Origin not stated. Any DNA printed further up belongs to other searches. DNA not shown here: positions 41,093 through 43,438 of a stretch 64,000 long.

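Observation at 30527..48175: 17.6-kb single-strand glycan-degradation cluster with a tandemly duplicated [beta-helix surface protein]-[clan GH-A hydrolase] module and no SusC/SusD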

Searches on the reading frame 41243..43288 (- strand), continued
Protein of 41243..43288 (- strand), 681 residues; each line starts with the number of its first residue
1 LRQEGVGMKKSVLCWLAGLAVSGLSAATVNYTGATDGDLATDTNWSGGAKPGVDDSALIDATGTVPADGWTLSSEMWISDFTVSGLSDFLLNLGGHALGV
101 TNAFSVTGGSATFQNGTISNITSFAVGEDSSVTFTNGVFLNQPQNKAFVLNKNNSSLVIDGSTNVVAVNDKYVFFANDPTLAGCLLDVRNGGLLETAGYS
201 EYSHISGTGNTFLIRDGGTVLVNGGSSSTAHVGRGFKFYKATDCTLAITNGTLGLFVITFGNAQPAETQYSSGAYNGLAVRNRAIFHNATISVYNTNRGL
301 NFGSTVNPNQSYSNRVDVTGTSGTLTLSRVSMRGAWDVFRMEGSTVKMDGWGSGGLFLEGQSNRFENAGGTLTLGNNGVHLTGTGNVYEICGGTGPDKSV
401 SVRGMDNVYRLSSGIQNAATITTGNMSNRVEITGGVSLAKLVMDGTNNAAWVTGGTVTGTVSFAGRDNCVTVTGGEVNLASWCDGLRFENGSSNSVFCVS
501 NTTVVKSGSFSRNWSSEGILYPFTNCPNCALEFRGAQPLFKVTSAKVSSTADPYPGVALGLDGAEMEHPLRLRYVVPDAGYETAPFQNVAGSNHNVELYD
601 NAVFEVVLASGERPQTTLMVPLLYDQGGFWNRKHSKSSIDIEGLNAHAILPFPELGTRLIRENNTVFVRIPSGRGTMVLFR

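Call 104: find_encoding_contigs(protein=P0036, flank=8000, max_places=2)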
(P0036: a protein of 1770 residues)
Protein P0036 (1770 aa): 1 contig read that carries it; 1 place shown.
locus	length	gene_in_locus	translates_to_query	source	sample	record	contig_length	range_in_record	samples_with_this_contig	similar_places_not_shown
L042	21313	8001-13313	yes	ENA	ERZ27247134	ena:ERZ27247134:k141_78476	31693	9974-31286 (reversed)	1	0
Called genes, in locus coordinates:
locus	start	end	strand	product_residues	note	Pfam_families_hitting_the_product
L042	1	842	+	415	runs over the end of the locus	?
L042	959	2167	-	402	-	PF13407:Peripla_BP_4 (faint), PF13377:Peripla_BP_3, PF12833:HTH_18, PF00165:HTH_AraC (weak)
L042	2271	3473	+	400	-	PF07690:MFS_1, PF03137:OATP (weak), PF07690:MFS_1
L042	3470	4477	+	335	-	PF22725:GFO_IDH_MocA_C3, PF02894:GFO_IDH_MocA_C (weak)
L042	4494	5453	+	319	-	PF08240:ADH_N, PF00107:ADH_zinc_N, PF13602:ADH_zinc_N_2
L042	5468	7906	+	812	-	PF01261:AP_endonuc_2 (weak)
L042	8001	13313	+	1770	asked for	PF13385:Laminin_G_3 (weak)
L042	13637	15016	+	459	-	PF13173:AAA_14, PF13635:DUF4143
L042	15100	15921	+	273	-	PF13472:Lipase_GDSL_2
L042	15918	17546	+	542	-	PF20434:BD-FAE, PF03959:FSH1 (faint), PF00326:Peptidase_S9, PF01738:DLH (faint), PF05448:AXE1 (faint), PF20434:BD-FAE, PF07859:Abhydrolase_3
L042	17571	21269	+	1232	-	-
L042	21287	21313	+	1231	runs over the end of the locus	PF00150:Cellulase (weak), PF02449:Glyco_hydro_42 (faint)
